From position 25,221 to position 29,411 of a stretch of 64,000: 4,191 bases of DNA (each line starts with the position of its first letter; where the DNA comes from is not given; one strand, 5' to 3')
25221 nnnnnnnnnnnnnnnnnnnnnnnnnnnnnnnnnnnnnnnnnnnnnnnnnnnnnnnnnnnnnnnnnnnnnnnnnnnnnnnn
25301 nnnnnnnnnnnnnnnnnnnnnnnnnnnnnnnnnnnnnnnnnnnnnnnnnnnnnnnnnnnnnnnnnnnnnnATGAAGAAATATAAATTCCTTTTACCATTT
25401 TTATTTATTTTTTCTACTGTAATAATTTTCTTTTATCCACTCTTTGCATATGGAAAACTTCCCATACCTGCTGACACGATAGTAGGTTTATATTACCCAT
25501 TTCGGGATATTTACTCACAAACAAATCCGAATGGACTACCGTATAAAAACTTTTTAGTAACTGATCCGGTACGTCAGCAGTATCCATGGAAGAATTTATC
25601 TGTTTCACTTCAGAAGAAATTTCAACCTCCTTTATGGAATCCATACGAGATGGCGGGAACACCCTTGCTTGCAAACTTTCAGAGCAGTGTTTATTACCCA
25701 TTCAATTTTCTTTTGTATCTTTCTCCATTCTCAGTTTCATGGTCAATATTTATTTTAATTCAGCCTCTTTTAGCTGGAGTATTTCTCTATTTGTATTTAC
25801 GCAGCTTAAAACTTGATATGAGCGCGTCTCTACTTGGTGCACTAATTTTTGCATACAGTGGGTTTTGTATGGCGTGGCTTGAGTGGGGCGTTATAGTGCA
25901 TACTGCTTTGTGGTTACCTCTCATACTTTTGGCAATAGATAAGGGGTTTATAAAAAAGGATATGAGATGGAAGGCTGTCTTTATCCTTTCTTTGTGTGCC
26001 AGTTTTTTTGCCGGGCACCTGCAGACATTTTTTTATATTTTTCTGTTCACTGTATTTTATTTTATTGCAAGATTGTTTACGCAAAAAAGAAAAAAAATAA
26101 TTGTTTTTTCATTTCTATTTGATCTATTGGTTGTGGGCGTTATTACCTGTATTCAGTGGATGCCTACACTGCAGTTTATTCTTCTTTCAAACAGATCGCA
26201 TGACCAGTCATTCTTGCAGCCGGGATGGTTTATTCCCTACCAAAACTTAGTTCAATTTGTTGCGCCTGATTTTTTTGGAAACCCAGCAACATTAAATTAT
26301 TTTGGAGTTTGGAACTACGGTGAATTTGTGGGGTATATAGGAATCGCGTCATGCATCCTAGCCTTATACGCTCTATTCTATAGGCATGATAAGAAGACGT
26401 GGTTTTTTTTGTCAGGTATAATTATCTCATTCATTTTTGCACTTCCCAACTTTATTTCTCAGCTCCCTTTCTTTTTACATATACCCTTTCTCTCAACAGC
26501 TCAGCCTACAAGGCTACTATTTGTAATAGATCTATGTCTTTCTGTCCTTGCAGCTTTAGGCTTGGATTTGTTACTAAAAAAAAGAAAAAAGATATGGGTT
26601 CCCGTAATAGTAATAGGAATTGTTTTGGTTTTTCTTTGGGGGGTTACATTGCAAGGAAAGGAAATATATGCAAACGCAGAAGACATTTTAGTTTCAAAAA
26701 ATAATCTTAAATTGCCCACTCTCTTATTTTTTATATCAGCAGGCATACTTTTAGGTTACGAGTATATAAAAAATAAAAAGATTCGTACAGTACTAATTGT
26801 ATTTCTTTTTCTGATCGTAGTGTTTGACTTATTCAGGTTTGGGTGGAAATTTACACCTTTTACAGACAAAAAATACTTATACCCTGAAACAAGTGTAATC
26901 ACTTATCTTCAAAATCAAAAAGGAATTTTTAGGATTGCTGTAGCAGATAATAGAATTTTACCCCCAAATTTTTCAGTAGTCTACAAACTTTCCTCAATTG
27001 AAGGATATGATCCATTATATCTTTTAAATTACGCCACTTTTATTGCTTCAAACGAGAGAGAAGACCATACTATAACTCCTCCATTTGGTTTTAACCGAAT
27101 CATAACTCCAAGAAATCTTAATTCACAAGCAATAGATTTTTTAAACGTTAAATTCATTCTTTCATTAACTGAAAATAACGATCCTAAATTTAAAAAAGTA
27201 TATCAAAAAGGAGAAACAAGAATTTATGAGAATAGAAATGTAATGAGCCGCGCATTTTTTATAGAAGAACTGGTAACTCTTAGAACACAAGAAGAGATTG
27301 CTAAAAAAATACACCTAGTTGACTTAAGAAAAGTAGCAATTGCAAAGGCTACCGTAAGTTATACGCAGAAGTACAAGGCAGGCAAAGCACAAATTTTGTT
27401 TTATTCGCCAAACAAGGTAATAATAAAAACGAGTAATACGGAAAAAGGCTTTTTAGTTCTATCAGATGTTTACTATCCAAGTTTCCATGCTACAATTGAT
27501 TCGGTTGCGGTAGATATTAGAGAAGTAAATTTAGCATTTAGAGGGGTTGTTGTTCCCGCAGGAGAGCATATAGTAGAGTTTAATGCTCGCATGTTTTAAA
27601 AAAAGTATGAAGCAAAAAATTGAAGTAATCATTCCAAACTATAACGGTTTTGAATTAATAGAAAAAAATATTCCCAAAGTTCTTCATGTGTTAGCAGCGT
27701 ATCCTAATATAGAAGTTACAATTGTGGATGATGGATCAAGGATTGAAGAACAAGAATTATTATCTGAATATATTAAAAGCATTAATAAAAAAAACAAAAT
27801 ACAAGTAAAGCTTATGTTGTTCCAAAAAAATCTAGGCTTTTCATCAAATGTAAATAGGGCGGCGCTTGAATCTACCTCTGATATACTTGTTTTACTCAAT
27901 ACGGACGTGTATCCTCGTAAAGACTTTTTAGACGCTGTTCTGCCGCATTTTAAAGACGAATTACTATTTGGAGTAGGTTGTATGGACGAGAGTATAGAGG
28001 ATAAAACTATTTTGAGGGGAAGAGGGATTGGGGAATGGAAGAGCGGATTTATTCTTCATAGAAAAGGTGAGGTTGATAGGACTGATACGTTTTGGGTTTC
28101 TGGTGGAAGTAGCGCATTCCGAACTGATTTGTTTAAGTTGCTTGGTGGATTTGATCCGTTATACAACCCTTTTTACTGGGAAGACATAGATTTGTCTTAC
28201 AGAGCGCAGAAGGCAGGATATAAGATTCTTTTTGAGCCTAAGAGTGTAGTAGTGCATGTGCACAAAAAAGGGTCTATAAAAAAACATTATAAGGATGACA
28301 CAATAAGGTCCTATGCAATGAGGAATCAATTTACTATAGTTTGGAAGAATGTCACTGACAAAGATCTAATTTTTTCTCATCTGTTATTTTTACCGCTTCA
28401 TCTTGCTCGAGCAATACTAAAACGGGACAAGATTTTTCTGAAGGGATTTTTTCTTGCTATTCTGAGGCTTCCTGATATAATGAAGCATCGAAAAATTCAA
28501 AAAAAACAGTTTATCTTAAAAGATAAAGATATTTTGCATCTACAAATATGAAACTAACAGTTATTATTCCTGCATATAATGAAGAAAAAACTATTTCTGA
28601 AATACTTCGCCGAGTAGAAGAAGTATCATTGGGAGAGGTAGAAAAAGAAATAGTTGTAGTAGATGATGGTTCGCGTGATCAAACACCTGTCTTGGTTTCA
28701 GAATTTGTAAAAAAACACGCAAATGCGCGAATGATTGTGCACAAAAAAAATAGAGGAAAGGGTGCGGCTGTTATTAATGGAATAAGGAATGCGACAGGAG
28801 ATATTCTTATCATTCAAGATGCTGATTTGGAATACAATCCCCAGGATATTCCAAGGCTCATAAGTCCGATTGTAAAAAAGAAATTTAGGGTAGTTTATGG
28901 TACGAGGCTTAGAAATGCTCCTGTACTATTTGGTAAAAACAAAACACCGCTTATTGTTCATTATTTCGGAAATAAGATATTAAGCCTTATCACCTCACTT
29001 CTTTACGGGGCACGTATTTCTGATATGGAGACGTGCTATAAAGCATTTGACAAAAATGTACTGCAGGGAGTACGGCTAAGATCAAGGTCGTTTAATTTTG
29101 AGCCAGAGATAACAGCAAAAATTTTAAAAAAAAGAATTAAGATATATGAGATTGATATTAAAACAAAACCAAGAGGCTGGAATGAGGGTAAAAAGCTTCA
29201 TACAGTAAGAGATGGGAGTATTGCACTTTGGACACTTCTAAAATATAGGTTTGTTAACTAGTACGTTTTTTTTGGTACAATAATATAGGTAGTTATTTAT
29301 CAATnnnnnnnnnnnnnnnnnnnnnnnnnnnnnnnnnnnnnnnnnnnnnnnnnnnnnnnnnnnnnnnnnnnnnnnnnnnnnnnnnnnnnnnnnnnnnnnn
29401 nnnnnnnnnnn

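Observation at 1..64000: A 64-kb co-directional super-locus of ~24 GT-C membrane glycosyltransferases from at least 8 families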

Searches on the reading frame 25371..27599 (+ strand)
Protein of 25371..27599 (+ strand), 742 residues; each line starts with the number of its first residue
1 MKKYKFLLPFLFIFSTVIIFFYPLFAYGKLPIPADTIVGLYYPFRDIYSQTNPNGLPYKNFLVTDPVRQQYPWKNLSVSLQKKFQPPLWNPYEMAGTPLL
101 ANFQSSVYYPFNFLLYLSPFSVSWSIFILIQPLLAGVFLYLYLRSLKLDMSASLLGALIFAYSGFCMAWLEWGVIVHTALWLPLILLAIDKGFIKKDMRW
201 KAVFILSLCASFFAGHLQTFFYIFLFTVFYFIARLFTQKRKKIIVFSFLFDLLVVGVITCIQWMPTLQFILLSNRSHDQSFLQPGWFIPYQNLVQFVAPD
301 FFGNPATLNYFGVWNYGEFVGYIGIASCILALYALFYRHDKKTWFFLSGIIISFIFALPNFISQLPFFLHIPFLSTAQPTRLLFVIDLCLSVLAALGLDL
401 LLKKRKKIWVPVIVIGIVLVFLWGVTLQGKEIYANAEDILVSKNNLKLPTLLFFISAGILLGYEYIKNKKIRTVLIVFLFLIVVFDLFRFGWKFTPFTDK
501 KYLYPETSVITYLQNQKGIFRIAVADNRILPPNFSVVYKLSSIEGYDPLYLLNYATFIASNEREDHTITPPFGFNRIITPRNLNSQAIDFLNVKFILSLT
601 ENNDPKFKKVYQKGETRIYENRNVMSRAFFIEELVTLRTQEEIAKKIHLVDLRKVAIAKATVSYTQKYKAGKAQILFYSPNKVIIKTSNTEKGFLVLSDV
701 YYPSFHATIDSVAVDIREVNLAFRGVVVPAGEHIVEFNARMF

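Call 6: search_protein_families(library=pfam, max_evalue=0.01, proteins=[window:25371-27599:+])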
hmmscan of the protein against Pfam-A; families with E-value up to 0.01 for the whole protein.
window:25371-27599:+ (742 aa): 1 family
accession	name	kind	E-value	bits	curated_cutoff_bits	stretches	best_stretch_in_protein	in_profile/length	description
PF09586.16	YfhO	-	2.8e-18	66.1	28.5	2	108-633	76-596/835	Bacterial membrane protein YfhO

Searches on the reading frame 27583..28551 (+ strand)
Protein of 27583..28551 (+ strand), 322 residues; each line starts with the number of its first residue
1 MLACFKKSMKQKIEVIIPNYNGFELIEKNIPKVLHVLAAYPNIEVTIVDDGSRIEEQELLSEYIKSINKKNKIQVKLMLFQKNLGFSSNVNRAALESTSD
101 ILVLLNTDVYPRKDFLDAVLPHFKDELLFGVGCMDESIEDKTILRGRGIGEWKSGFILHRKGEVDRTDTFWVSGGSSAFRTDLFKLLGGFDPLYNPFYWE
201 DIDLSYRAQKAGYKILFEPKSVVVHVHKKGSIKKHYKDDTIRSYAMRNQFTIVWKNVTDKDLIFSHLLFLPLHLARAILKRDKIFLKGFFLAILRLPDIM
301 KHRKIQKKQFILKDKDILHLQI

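Call 6: search_protein_families(library=pfam, max_evalue=0.01, proteins=[window:27583-28551:+])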
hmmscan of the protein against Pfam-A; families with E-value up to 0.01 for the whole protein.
window:27583-28551:+ (322 aa): 6 families
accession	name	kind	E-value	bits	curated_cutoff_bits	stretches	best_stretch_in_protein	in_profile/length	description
PF00535.33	Glycos_transf_2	-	1.8e-20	74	23.3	1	15-185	2-165/168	Glycosyl transferase family 2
PF13641.12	Glyco_tranf_2_3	-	4.4e-16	60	27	1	13-229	3-215/230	Glycosyltransferase like family 2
PF13712.12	Glyco_tranf_2_5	-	4.5e-05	23.7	27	0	60-128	12-84/210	Glycosyltransferase like family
PF13632.12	Glyco_trans_2_3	-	6.6e-05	23.3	27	1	165-237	65-134/198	Glycosyl transferase family group 2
PF10111.15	Glyco_tranf_2_2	-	0.00017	21.6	27.3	1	15-121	2-104/276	Glycosyltransferase like family 2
PF02709.20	Glyco_transf_7C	-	0.0099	15.9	23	0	173-220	20-67/78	N-terminal domain of galactosyltransferase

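Call 29: search_protein_families(library=ncbifam, max_evalue=0.00001, proteins=[window:27583-28551:+])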
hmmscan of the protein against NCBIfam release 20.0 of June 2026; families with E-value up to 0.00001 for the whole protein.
window:27583-28551:+ (322 aa): 7 families
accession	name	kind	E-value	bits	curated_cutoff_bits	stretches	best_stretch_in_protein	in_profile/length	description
TIGR03937.1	PgaC_IcaA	equivalog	1.7e-19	70.1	422.3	1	8-223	42-248/407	poly-beta-1,6-N-acetyl-D-glucosamine synthase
NF041875.1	EPS_EpsD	equivalog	2e-18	66.9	370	1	14-266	2-243/325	exopolysaccharide biosynthesis glycosyltransferase EpsD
TIGR03965.1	mycofact_glyco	equivalog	1.2e-15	57.3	280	1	10-229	73-284/467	mycofactocin biosynthesis glycosyltransferase MftF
NF038299.1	EPS_HpsN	equivalog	1.4e-12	47.3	425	1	12-127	2-110/317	hormogonium polysaccharide biosynthesis glycosyltransferase HpsN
TIGR04283.1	glyco_like_mftF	equivalog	1.8e-08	34.3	182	1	14-225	2-185/221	TIGR04283 family arsenosugar biosynthesis glycosyltransferase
NF047683.1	TeichurnBiosyTuaG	equivalog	6.6e-08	32.5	400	1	9-122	4-110/252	teichuronic acid biosynthesis protein TuaG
NF038302.1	EPS_HpsE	equivalog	4.4e-07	29.2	300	0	13-119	3-107/307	hormogonium polysaccharide biosynthesis glycosyltransferase HpsE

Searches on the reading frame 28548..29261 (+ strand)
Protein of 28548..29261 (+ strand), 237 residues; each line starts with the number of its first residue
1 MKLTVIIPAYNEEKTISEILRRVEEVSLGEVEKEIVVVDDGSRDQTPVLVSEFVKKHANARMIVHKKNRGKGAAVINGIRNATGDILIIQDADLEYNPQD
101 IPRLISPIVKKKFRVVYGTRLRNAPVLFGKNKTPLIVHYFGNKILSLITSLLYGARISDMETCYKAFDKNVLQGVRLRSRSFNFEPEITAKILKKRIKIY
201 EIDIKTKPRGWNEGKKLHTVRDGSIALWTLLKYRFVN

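Call 7: search_protein_families(library=pfam, max_evalue=0.01, proteins=[window:28548-29261:+])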
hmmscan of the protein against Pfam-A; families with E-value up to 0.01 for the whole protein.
window:28548-29261:+ (237 aa): 3 families
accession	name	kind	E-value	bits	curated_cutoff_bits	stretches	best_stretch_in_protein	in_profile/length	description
PF00535.33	Glycos_transf_2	-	2.6e-34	119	23.3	1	4-172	1-164/168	Glycosyl transferase family 2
PF13641.12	Glyco_tranf_2_3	-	2.1e-08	34.9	27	1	3-113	3-116/230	Glycosyltransferase like family 2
PF10111.15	Glyco_tranf_2_2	-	1.1e-06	28.9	27.3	1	4-114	1-112/276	Glycosyltransferase like family 2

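Call 29: search_protein_families(library=ncbifam, max_evalue=0.00001, proteins=[window:28548-29261:+])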
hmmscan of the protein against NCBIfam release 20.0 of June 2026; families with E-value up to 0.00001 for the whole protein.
window:28548-29261:+ (237 aa): 20 families
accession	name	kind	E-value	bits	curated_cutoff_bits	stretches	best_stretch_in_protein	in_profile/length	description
TIGR04182.1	glyco_TIGR04182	equivalog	3.6e-34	118.5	325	1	3-233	2-217/293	S-layer glycoprotein N-glycosyltransferase AglJ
NF047588.1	GlcsyltransPgfSStrep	equivalog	7.4e-22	77.9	500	1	1-124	1-125/308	glycosyltransferase PgfS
NF007986.1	PRK10714.1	equivalog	3e-21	75.8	529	1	2-213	7-207/316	undecaprenyl-phosphate 4-deoxy-4-formamido-L-arabinose transferase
NF041391.1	DPhHxTase_Halo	equivalog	8.5e-20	70.6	375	1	9-205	3-182/213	dolichyl-phosphate hexose transferase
TIGR03937.1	PgaC_IcaA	equivalog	1.2e-17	64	422.3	1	3-131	47-175/407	poly-beta-1,6-N-acetyl-D-glucosamine synthase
NF058614.1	PPMAGASynPpgS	equivalog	2.7e-17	62.9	370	1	5-201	4-191/226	polyprenyl-phospho-N-acetylgalactosaminyl synthase PpgS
NF010496.0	PRK13915.1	equivalog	1.5e-16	60.4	262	1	2-112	32-147/307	glucosyl-3-phosphoglycerate synthase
NF041875.1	EPS_EpsD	equivalog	1.9e-15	57.1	370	1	3-119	1-115/325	exopolysaccharide biosynthesis glycosyltransferase EpsD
TIGR04283.1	glyco_like_mftF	equivalog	2.9e-15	56.5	182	1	3-115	1-103/221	TIGR04283 family arsenosugar biosynthesis glycosyltransferase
NF007482.0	PRK10073.1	equivalog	9e-14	51.2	423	1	2-107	7-109/334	glycosyltransferase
TIGR03965.1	mycofact_glyco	equivalog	1.4e-12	47.3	280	1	3-112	76-183/467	mycofactocin biosynthesis glycosyltransferase MftF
NF047683.1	TeichurnBiosyTuaG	equivalog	3e-11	43.4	400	1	3-114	8-117/252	teichuronic acid biosynthesis protein TuaG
NF038302.1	EPS_HpsE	equivalog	1.1e-10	41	300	1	1-93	1-96/307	hormogonium polysaccharide biosynthesis glycosyltransferase HpsE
TIGR04242.1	nodulat_NodC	equivalog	2.3e-10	40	550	1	3-110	50-158/395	chitooligosaccharide synthase NodC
TIGR03111.1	glyc2_xrt_Gpos1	hypoth_equivalog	3.6e-09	35.9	363.95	1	2-105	50-153/439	TIGR03111 family XrtG-associated glycosyltransferase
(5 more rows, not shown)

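Call 77: search_solved_structures(query=window:28548-29261:+, max_evalue=0.00001)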
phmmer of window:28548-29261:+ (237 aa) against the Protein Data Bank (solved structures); distinct sequences matched with E-value up to 0.00001: 25.
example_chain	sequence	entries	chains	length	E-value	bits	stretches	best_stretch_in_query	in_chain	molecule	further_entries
5mlz_A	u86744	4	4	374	7.3e-20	74.6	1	1-209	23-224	Dolichol monophosphate mannose synthase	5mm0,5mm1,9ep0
9bhc_C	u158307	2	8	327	1.2e-17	67.4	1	2-172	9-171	Undecaprenyl-phosphate 4-deoxy-4-formamido-L-arabinose transferase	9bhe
8vxh_A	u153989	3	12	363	1.6e-17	67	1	2-172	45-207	Undecaprenyl-phosphate 4-deoxy-4-formamido-L-arabinose transferase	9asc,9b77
9hwj_A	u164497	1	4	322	3e-17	66.1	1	2-133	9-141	Undecaprenyl-phosphate 4-deoxy-4-formamido-L-arabinose transferase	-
6yv7_B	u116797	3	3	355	4.5e-12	49.2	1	2-100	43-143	Glycosyl transferase, family 2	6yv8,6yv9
6yv7_A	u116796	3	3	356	4.5e-12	49.2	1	2-100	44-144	Glycosyl transferase, family 2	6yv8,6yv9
5eke_A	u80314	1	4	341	1.8e-11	47.2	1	2-127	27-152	Uncharacterized glycosyltransferase sll0501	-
5ekp_C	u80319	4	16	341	2e-11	47.1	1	2-124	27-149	Uncharacterized glycosyltransferase sll0501 | Glycosyltransferase sll0501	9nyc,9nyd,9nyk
9nye_A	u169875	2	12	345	2e-11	47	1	2-124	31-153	Glycosyltransferase sll0501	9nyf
3bcv_A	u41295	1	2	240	7.6e-11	45.1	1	2-101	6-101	Putative glycosyltransferase protein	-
2z87_A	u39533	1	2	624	2.1e-10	43.7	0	4-101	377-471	Chondroitin synthase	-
2z86_A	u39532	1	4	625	2.1e-10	43.7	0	4-101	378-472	Chondroitin synthase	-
7pdo_A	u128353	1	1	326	2e-09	40.5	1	3-111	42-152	Glucosyl-3-phosphoglycerate synthase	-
7p5l_A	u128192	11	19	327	2e-09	40.5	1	3-111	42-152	Glucosyl-3-phosphoglycerate synthase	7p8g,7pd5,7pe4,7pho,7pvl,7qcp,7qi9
5tze_C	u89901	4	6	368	4e-09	39.5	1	1-101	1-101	Glycosyl transferase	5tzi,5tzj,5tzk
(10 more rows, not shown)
